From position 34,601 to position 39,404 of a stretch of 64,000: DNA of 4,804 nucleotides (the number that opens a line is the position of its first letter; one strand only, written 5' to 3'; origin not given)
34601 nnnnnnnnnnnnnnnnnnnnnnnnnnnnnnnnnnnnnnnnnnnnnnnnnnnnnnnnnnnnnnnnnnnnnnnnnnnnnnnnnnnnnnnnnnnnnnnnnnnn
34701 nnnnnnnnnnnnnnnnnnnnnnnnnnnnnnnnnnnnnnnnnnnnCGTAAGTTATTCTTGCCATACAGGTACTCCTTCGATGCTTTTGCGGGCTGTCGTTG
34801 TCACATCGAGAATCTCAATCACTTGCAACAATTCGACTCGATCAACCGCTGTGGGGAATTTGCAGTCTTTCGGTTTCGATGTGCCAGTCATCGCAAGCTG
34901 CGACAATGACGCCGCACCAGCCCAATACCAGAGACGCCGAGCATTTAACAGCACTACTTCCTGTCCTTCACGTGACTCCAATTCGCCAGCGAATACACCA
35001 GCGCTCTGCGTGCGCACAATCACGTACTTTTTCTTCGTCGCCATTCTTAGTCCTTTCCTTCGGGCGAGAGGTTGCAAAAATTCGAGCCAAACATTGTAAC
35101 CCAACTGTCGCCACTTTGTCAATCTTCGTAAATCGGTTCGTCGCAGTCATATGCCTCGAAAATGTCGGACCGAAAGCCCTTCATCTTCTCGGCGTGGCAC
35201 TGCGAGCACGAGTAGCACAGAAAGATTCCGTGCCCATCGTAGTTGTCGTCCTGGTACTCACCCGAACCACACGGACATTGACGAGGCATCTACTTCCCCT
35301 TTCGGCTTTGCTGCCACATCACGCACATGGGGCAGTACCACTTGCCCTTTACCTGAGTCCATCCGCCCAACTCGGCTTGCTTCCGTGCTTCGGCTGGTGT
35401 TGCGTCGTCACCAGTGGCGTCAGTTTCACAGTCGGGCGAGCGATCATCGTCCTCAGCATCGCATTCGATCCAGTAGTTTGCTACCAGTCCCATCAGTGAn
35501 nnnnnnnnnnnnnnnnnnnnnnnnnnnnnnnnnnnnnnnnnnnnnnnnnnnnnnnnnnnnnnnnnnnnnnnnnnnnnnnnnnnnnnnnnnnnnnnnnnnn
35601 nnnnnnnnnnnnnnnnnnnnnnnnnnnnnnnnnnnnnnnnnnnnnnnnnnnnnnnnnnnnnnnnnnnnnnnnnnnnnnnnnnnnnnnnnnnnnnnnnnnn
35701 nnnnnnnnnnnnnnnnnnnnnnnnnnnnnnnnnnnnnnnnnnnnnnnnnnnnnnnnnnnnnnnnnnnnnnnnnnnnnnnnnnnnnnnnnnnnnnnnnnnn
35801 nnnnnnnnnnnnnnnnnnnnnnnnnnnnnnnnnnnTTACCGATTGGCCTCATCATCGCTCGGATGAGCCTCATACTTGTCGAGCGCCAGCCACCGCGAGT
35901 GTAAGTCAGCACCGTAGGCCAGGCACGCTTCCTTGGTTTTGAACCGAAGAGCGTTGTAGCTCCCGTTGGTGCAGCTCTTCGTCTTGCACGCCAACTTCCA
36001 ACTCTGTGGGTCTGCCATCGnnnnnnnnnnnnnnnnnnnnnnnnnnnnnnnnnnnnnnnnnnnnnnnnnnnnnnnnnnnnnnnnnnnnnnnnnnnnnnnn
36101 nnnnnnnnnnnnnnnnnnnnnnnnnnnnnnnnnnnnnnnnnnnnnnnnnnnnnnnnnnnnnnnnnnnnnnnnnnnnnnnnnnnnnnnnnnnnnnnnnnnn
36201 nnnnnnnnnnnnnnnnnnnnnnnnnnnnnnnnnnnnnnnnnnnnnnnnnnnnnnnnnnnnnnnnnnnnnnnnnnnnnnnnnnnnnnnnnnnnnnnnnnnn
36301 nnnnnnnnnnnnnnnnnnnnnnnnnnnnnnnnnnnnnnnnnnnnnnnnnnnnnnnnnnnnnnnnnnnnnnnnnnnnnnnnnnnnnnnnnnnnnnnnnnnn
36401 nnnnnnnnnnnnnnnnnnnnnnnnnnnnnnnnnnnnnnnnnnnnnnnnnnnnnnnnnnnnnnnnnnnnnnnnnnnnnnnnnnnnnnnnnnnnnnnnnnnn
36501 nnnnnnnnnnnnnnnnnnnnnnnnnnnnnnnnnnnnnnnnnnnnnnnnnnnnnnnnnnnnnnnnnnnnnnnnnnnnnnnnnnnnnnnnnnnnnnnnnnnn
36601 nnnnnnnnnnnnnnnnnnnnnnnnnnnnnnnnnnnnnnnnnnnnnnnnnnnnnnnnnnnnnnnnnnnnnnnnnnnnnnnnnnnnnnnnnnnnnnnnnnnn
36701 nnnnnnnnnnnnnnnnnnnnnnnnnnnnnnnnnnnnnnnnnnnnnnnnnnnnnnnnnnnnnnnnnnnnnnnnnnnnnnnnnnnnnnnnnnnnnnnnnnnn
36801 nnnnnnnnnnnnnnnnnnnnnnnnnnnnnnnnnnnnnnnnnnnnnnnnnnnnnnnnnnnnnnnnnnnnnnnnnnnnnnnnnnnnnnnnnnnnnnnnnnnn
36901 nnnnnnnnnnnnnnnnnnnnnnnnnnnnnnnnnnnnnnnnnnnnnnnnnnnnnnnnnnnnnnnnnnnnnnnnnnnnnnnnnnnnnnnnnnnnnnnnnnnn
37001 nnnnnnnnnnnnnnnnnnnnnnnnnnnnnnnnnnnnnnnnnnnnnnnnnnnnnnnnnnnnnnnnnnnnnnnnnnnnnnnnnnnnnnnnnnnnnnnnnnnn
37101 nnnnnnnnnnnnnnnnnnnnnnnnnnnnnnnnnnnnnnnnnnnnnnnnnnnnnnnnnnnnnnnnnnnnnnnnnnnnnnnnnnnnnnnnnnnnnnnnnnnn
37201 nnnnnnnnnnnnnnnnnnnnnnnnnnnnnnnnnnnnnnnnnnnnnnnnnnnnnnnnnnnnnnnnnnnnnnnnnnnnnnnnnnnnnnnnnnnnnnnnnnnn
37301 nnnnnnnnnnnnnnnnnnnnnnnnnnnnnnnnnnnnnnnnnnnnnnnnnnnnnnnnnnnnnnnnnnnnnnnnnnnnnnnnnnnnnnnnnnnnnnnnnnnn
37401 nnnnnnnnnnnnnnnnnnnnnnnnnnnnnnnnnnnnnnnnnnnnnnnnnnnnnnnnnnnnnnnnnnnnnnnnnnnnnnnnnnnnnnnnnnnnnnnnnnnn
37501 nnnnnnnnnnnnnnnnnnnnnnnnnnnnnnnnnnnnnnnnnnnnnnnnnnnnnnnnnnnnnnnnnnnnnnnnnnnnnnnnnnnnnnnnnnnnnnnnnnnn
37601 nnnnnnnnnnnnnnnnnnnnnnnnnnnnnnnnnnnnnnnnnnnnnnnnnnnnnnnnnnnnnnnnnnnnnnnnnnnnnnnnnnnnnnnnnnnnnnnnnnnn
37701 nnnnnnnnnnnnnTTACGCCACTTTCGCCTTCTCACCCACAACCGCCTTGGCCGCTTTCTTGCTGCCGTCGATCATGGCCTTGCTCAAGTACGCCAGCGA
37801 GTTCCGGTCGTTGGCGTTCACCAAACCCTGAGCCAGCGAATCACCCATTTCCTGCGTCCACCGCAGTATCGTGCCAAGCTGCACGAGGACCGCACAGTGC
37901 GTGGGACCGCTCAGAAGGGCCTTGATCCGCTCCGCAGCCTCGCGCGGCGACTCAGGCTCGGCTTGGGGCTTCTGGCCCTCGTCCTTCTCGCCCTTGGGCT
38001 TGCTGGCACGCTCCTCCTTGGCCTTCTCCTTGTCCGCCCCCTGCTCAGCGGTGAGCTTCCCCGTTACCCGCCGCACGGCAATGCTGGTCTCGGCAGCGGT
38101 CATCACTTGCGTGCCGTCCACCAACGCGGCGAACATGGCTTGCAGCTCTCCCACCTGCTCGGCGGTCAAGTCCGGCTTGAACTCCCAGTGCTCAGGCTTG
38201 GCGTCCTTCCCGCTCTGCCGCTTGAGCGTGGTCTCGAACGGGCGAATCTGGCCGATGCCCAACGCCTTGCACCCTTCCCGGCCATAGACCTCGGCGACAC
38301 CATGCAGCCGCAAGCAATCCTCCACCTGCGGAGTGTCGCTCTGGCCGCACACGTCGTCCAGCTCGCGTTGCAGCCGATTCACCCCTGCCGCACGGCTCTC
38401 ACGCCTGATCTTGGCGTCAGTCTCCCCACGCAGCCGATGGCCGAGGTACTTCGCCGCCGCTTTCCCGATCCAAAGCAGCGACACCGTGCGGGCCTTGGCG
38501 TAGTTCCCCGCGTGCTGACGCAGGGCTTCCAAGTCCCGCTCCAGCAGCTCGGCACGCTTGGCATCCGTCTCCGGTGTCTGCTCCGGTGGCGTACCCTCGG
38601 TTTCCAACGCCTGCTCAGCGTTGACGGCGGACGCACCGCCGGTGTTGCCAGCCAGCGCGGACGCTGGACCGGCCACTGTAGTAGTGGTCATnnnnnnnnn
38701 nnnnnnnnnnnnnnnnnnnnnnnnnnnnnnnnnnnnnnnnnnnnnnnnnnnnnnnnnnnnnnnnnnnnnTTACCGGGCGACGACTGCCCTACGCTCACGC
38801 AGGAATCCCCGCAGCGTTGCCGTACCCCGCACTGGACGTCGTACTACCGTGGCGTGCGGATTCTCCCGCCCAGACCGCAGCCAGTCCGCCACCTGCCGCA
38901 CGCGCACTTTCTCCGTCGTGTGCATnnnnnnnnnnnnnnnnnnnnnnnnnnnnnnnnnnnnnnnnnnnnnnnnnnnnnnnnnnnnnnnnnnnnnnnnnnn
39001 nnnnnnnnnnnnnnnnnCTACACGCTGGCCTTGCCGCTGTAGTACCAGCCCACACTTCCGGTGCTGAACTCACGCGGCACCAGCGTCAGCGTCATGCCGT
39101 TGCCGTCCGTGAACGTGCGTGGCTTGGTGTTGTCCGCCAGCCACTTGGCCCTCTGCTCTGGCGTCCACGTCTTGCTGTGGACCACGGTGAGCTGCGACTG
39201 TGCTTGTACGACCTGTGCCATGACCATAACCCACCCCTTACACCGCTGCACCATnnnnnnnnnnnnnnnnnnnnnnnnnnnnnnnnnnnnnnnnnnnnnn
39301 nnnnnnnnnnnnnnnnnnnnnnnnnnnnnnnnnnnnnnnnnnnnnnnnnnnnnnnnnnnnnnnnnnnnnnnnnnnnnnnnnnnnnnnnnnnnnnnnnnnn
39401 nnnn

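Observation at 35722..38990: Four copies of a hairpin-plus-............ element with covarying stems in early-operon intergenic regions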

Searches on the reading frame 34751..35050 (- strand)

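Call 63: search_protein_families(library=pfam, proteins=[window:34751-35050:-], max_evalue=0.01)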
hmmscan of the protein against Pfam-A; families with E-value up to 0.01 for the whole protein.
window:34751-35050:- (99 aa): 1 family
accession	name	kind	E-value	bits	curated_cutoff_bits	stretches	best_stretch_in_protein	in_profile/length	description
PF22253.2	DUF6948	-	6e-33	113.3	27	1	7-91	1-85/85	Domain of unknown function (DUF6948)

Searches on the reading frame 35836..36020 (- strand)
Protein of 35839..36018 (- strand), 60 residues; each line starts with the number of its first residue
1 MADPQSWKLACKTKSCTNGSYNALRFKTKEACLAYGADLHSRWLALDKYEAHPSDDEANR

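Call 9: search_protein_families(library=phrogs, proteins=[window:35836-36020:-], max_evalue=0.01)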
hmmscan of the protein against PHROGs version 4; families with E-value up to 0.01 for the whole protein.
window:35836-36020:- (61 aa): 0 families

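Call 10: search_protein_families(library=pfam, proteins=[window:35836-36020:-], max_evalue=0.01)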
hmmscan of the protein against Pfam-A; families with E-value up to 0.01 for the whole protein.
window:35836-36020:- (61 aa): 0 families

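Call 83: search_dna_similar(query=window:35839-36018:-, collection=phages, mode=protein, max_evalue=0.1, max_rows=10)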
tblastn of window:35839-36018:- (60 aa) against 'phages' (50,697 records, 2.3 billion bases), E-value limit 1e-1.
No match.

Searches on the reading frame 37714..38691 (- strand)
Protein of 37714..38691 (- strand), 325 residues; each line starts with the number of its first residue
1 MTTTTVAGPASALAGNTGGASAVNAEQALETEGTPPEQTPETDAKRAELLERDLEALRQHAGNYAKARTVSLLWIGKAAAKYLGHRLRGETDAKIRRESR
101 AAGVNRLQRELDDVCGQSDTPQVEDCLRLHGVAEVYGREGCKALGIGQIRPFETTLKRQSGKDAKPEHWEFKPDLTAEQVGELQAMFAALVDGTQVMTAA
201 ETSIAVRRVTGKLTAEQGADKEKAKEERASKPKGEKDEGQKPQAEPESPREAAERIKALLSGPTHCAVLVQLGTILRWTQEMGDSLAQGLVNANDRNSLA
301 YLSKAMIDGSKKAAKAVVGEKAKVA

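Call 9: search_protein_families(library=phrogs, proteins=[window:37714-38691:-], max_evalue=0.01)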
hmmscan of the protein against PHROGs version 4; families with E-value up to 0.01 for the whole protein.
window:37714-38691:- (325 aa): 0 families

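Call 10: search_protein_families(library=pfam, proteins=[window:37714-38691:-], max_evalue=0.01)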
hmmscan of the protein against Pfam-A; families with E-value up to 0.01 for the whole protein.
window:37714-38691:- (325 aa): 0 families

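Call 18: find_related_loci(query=window:37714-38691:-, collection=viral_contigs, flank=6000)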
Query window:37714-38691:- (325 aa) in viral_contigs; peptide patterns used: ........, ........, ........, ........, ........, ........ (x = any residue, [..] = any of these).
18 stretches matched a pattern, but none encodes a relative of the query by tblastn (E <= 1e-3).

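Call 33: find_homologous_proteins(query=window:37714-38691:-, max_evalue=0.001)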
Query window:37714-38691:- (325 aa): 1 proteins with E <= 0.001 among 8000 candidates.
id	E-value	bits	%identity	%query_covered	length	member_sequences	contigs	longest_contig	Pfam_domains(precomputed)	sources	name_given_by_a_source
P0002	8.0e-202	687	100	98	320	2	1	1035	-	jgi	jgi:hypothetical protein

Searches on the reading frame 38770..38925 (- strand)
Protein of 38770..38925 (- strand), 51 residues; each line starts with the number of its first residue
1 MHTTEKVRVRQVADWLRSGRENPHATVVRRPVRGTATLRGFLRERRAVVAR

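Call 9: search_protein_families(library=phrogs, proteins=[window:38770-38925:-], max_evalue=0.01)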
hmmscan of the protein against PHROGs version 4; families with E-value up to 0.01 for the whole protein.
window:38770-38925:- (51 aa): 0 families

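Call 10: search_protein_families(library=pfam, proteins=[window:38770-38925:-], max_evalue=0.01)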
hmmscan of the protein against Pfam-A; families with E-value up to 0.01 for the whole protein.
window:38770-38925:- (51 aa): 0 families

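Call 82: search_dna_similar(query=window:38773-38925:-, collection=phages, mode=protein, max_evalue=0.1, max_rows=10)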
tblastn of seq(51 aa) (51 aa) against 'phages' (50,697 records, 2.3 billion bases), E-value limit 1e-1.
No match.

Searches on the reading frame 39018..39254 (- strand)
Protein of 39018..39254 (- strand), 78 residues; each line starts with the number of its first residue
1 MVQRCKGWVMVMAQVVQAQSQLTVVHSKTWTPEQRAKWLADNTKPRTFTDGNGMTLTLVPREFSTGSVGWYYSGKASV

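Call 9: search_protein_families(library=phrogs, proteins=[window:39018-39254:-], max_evalue=0.01)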
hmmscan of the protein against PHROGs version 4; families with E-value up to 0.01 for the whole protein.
window:39018-39254:- (78 aa): 0 families

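Call 10: search_protein_families(library=pfam, proteins=[window:39018-39254:-], max_evalue=0.01)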
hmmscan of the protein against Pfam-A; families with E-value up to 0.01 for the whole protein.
window:39018-39254:- (78 aa): 0 families

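Call 27: find_homologous_proteins(query=window:39021-39221:-, max_evalue=0.001)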
Query seq(67 aa) (67 aa): 1 proteins with E <= 0.001 among 1 candidates.
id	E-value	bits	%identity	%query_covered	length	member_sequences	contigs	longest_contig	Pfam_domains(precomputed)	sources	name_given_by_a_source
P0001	3.3e-38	145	100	100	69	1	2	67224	-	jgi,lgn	jgi:hypothetical protein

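Call 28: find_encoding_contigs(protein=P0001, flank=10000, max_places=6)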
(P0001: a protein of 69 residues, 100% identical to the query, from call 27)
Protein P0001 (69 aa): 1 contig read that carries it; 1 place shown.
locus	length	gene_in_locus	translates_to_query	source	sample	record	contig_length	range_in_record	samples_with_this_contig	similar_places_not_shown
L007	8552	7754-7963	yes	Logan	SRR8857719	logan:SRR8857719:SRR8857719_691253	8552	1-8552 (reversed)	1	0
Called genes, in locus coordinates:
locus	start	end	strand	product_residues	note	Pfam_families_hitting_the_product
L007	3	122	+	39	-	?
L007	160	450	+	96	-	-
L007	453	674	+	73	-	-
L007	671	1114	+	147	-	-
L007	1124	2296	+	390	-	PF01839:FG-GAP (faint), PF13517:FG-GAP_3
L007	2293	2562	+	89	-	-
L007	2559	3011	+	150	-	-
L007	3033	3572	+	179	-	-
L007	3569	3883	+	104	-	PF12728:HTH_17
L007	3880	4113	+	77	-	-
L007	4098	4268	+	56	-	-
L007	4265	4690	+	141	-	-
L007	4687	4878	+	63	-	-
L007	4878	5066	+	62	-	-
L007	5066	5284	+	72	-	-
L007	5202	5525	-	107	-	-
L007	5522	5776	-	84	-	-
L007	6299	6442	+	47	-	-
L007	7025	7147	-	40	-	-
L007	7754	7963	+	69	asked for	-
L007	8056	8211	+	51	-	-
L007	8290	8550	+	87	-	?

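Call 37: find_related_loci(query=A1, collection=metagenome_contigs, flank=10000)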
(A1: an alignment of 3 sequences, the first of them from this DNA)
Query A1 (67 aa) in metagenome_contigs; peptide patterns used: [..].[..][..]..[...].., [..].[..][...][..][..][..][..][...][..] (x = any residue, [..] = any of these).
600 stretches matched a pattern (row limit reached: there are more); 206 encode a relative of the query (tblastn E <= 1e-3); the best 80 are kept; 80 distinct loci.
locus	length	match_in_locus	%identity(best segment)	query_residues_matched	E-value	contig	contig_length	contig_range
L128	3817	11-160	51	17-67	1e-10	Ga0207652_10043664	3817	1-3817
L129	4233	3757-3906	51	17-67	1e-10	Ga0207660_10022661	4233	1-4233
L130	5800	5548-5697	51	17-67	1e-10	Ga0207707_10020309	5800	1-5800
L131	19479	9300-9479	46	7-67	1e-10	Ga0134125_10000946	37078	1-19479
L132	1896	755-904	50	16-67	1e-9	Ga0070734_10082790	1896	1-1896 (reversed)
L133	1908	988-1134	53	17-67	2e-9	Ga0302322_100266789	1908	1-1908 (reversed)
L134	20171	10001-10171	41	9-67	3e-9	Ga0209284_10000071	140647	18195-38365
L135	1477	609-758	46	16-67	5e-9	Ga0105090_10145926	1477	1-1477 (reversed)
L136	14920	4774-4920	49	17-67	7e-9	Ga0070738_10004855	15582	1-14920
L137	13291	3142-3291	48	16-67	1e-8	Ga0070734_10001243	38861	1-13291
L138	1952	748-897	46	16-67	1e-8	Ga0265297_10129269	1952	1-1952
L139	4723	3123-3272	46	16-67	2e-8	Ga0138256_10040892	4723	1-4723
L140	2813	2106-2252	47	17-67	3e-8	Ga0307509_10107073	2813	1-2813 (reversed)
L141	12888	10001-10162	43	12-67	4e-8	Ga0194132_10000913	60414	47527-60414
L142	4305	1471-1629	45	13-67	3e-8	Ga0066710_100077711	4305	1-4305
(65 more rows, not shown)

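Call 50: find_related_loci(query=A1, collection=genome_contigs, flank=10000)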
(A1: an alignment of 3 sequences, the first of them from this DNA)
Query A1 (67 aa) in genome_contigs; peptide patterns used: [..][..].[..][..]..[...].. (x = any residue, [..] = any of these).
131 stretches matched a pattern; 129 encode a relative of the query (tblastn E <= 1e-3); the best 80 are kept; 80 distinct loci.
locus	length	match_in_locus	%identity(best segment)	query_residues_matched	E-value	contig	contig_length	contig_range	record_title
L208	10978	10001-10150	53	17-67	1e-10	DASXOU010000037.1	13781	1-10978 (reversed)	MAG TPA_asm: Polyangia bacterium isolate SMAG_U5390 k141_3210401, whole genome shotgun sequence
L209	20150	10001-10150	51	17-67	2e-10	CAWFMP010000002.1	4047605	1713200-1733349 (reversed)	MAG: uncultured delta proteobacterium isolate MFD06435.bin.2.192 genome assembly, contig: contig_19846, whole genome sho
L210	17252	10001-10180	46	7-67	3e-10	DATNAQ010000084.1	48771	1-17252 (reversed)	MAG TPA_asm: Polyangia bacterium isolate SMAG_U11165 k141_3713610, whole genome shotgun sequence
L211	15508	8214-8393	42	6-67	2e-8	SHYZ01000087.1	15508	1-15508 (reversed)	MAG: Myxococcales bacterium isolate Baikal-deep-G132 BACOMB-C18319, whole genome shotgun sequence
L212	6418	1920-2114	39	1-67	5e-8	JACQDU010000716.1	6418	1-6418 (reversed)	MAG: bacterium isolate NC_groundwater_1003_Pr1_S-0.65um_70_8 Montesol18_Sp65_coassembly_scaffold_1561740, whole genome s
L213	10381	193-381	42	2-67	7e-8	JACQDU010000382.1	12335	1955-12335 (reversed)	MAG: bacterium isolate NC_groundwater_1003_Pr1_S-0.65um_70_8 Montesol18_Sp65_coassembly_scaffold_721661, whole genome sh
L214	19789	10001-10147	45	17-67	7e-8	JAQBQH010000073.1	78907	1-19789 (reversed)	MAG: Myxococcales bacterium isolate RYN_368 scaffold_5900474, whole genome shotgun sequence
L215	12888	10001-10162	43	12-67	7e-8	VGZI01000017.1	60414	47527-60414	MAG: Planctomycetota bacterium isolate K_Offshore_80m_m2_128 K_Offshore_80m_m2_128_Ga0194132_10000913, whole genome shot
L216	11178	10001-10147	45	17-67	8e-8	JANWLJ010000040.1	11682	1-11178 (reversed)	MAG: Polyangium sp. isolate CRAIB_MAG117 c_000000015345, whole genome shotgun sequence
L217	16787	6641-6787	51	17-67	1e-7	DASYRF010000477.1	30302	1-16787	MAG TPA_asm: Myxococcota bacterium isolate SMAG_U4504 k141_2849773, whole genome shotgun sequence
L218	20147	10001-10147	47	16-66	9e-8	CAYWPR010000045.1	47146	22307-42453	MAG TPA_asm: uncultured Myxococcales bacterium isolate SRP189682_co2_70 genome assembly, contig: NODE_699_length_47146_c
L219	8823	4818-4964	45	17-67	1e-7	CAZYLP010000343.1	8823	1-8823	MAG TPA_asm: uncultured Planctomycetota bacterium isolate SRP287453_co1_338 genome assembly, contig: NODE_15311_length_8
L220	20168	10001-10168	45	10-67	1e-7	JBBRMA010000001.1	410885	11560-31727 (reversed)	MAG: Myxococcales bacterium isolate La1_maxbin2.464 LA1C_X2.464_k141_1211053L_410885_cov_30.3163, whole genome shotgun s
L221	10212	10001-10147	47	17-67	2e-7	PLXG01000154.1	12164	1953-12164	MAG: Myxococcales bacterium isolate palsa_1153 73.20120700_P3D.479_contig_390851, whole genome shotgun sequence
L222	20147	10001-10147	45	17-67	3e-7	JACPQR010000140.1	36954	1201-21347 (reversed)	MAG: Deltaproteobacteria bacterium isolate NC_groundwater_658_Ag_B-0.1um_70_50 B_1_S1_Biohub_coassembly_k141_3022005, wh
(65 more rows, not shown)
